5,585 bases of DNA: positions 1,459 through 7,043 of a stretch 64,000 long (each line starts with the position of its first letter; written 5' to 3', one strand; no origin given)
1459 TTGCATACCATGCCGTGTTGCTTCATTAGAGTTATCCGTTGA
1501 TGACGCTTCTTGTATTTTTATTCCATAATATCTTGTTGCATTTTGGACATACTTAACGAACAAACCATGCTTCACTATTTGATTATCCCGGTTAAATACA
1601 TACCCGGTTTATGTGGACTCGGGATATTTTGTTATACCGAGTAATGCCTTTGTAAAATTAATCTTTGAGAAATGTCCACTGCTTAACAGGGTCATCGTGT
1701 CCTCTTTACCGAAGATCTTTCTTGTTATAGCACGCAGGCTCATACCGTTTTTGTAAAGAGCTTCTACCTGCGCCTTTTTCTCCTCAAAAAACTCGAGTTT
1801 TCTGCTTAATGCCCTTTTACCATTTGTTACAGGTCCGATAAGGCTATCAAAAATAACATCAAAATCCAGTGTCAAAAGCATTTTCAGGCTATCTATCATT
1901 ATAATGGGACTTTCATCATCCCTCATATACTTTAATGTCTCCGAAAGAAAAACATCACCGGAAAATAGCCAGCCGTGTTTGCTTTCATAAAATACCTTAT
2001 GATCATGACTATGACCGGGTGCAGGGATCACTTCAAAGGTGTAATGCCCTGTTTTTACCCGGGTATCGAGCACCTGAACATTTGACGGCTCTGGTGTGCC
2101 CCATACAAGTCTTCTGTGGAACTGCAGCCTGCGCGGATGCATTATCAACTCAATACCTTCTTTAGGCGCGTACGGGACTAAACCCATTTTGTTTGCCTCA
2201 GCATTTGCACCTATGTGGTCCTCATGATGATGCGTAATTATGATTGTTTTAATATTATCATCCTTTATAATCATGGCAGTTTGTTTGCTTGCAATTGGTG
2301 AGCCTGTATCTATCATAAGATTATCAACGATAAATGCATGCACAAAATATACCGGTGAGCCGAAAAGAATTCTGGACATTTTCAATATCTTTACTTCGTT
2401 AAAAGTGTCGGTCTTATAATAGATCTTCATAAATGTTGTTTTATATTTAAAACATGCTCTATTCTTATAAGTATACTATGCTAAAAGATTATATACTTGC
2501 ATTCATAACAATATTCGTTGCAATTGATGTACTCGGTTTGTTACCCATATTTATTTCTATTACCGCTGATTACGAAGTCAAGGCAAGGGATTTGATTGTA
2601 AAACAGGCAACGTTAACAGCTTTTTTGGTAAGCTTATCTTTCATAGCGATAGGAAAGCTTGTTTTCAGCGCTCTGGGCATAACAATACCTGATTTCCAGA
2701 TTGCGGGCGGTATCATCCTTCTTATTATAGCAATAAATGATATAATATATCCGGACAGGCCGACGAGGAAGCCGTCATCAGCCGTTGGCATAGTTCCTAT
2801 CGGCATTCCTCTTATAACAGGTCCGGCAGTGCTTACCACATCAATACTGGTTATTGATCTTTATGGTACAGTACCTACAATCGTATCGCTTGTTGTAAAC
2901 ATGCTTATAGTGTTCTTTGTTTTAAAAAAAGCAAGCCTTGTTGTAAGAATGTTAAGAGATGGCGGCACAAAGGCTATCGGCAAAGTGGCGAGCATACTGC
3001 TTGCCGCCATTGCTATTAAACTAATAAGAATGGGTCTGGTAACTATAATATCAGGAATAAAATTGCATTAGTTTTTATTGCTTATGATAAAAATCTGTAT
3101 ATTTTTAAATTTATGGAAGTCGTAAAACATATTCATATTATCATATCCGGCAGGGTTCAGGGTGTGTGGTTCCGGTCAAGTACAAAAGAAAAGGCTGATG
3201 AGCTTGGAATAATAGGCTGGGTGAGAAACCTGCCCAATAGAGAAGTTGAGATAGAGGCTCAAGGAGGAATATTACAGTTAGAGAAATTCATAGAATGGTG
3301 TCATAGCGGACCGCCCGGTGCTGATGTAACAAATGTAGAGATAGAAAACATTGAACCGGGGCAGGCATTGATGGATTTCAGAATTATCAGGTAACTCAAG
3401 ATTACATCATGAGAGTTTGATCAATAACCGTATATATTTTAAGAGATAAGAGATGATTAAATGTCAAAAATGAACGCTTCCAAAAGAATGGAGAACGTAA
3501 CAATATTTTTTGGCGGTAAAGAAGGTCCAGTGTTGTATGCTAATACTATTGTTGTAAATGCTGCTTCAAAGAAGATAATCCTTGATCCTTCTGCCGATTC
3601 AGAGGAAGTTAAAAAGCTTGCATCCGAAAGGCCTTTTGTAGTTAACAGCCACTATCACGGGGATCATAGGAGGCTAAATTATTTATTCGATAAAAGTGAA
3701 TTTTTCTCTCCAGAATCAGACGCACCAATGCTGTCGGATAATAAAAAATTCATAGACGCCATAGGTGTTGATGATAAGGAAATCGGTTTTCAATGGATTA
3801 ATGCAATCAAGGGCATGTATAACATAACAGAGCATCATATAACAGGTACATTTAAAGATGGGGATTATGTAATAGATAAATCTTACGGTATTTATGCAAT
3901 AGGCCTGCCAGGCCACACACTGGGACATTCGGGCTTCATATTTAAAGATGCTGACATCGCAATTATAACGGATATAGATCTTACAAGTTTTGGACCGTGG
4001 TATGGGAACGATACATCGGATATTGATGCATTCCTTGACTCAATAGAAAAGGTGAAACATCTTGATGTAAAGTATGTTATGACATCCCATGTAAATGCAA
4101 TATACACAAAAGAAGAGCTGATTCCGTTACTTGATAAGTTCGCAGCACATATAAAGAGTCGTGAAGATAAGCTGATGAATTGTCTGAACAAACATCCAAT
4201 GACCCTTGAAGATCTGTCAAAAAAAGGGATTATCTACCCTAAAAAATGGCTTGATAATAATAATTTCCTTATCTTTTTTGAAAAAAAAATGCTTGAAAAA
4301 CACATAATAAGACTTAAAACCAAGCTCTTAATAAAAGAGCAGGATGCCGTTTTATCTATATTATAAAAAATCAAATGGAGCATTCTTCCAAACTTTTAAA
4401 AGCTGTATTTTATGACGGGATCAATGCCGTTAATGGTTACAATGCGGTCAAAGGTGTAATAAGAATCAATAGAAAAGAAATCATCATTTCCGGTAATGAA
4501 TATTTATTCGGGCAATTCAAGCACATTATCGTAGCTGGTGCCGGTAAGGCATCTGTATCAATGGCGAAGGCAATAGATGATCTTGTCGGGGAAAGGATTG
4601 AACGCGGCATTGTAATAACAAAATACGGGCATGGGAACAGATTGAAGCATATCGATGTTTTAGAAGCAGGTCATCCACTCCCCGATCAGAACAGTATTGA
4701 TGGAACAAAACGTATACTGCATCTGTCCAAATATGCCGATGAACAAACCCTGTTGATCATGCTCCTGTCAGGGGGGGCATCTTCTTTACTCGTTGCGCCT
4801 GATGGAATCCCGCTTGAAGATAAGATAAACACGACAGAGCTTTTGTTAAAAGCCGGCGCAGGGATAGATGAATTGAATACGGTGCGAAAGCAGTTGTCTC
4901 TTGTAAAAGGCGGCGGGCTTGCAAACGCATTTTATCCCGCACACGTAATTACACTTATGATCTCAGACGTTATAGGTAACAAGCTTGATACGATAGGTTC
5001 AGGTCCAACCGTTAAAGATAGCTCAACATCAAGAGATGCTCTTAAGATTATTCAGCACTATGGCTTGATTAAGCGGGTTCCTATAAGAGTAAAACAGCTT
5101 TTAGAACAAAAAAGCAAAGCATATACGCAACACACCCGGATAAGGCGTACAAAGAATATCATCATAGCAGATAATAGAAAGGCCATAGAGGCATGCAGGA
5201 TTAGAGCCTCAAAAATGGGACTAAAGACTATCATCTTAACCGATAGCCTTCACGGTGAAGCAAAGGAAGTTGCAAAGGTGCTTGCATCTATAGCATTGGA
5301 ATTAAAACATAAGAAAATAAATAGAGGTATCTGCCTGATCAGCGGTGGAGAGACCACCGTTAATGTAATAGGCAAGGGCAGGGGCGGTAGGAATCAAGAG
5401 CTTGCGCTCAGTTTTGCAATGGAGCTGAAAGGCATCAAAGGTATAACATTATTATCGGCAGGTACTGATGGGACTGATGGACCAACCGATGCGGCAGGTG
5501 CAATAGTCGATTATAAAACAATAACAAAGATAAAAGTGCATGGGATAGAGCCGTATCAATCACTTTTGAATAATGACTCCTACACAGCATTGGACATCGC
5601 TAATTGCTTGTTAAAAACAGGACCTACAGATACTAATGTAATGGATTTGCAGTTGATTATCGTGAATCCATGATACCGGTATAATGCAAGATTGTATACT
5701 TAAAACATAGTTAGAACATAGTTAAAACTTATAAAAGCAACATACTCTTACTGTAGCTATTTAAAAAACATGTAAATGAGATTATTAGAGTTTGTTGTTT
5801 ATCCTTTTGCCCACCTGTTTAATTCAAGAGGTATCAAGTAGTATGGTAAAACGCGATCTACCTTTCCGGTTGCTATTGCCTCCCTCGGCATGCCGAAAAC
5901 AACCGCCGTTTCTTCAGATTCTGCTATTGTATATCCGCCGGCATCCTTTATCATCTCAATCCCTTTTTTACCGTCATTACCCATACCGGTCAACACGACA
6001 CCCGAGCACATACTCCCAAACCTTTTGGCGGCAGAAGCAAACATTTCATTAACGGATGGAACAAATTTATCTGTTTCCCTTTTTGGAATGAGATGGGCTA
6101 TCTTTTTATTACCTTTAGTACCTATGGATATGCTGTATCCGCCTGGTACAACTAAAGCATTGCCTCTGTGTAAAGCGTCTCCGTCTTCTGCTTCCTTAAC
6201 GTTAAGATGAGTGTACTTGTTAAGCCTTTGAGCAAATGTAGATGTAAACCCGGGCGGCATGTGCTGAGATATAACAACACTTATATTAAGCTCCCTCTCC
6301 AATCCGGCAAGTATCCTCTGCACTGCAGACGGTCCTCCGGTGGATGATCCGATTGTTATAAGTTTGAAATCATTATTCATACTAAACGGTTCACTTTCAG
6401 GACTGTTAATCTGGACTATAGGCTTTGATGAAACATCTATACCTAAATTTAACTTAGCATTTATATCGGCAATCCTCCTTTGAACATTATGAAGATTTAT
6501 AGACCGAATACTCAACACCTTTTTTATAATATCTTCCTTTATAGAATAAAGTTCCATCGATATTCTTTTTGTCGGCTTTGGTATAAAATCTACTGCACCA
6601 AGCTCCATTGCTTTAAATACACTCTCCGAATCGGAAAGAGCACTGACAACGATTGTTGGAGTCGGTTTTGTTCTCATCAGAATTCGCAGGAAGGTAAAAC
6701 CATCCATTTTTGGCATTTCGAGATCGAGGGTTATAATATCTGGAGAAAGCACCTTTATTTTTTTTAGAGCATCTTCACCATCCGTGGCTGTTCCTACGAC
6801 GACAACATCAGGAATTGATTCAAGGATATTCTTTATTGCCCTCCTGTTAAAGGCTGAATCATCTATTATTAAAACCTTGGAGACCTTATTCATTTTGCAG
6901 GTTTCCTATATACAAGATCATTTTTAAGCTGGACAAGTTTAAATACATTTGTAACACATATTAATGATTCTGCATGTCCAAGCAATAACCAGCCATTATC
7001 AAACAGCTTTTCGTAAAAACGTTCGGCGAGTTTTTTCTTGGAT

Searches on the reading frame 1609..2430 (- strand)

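Call 90: search_protein_families(library=pfam, proteins=[window:1609-2430:-], max_evalue=0.0001)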
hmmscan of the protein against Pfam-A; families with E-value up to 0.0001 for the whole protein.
window:1609-2430:- (273 aa): 2 families
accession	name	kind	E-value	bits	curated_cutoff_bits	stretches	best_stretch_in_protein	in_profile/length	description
PF00753.33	Lactamase_B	-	1.5e-17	64.7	22.7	1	32-194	8-193/196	Metallo-beta-lactamase superfamily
PF19583.5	ODP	-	2e-06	28.3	27.2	1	48-164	29-140/194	ODP family beta lactamase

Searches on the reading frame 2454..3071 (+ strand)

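Call 90: search_protein_families(library=pfam, proteins=[window:2454-3071:+], max_evalue=0.0001)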
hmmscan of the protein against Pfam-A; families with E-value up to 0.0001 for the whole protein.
window:2454-3071:+ (205 aa): 1 family
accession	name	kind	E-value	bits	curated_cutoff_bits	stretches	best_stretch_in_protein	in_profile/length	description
PF01914.23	MarC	-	9.3e-36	123.6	23.9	1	11-199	2-203/203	MarC family integral membrane protein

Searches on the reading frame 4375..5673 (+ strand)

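Call 90: search_protein_families(library=pfam, proteins=[window:4375-5673:+], max_evalue=0.0001)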
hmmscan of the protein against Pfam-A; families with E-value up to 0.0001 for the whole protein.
window:4375-5673:+ (432 aa): 2 families
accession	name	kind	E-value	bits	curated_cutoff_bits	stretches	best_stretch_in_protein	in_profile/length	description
PF13660.11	DUF4147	-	2.4e-77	260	23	1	8-244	2-234/234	Domain of unknown function (DUF4147)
PF05161.18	MOFRL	-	1.6e-39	134.8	28.3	1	319-424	1-106/106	MOFRL family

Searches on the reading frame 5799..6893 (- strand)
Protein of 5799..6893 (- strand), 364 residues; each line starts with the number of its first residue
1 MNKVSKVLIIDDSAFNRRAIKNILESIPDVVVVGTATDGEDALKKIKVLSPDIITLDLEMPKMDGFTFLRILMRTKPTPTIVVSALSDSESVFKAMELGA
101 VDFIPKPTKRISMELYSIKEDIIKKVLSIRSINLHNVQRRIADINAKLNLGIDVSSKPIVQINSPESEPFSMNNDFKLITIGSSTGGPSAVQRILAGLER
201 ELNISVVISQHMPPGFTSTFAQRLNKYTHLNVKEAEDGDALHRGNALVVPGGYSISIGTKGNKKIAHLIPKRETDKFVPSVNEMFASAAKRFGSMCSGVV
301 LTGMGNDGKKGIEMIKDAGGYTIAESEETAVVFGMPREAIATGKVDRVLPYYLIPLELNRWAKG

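Call 65: search_protein_families(library=pfam, proteins=[window:5799-6893:-], max_evalue=0.0001)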
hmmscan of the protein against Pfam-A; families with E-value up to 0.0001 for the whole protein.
window:5799-6893:- (364 aa): 2 families
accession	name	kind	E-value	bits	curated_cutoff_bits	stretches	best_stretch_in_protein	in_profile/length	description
PF01339.22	CheB_methylest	-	7.3e-59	198.8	24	1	179-355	1-171/174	CheB methylesterase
PF00072.30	Response_reg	-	1.4e-26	93.2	30.2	1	7-110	1-103/111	Response regulator receiver domain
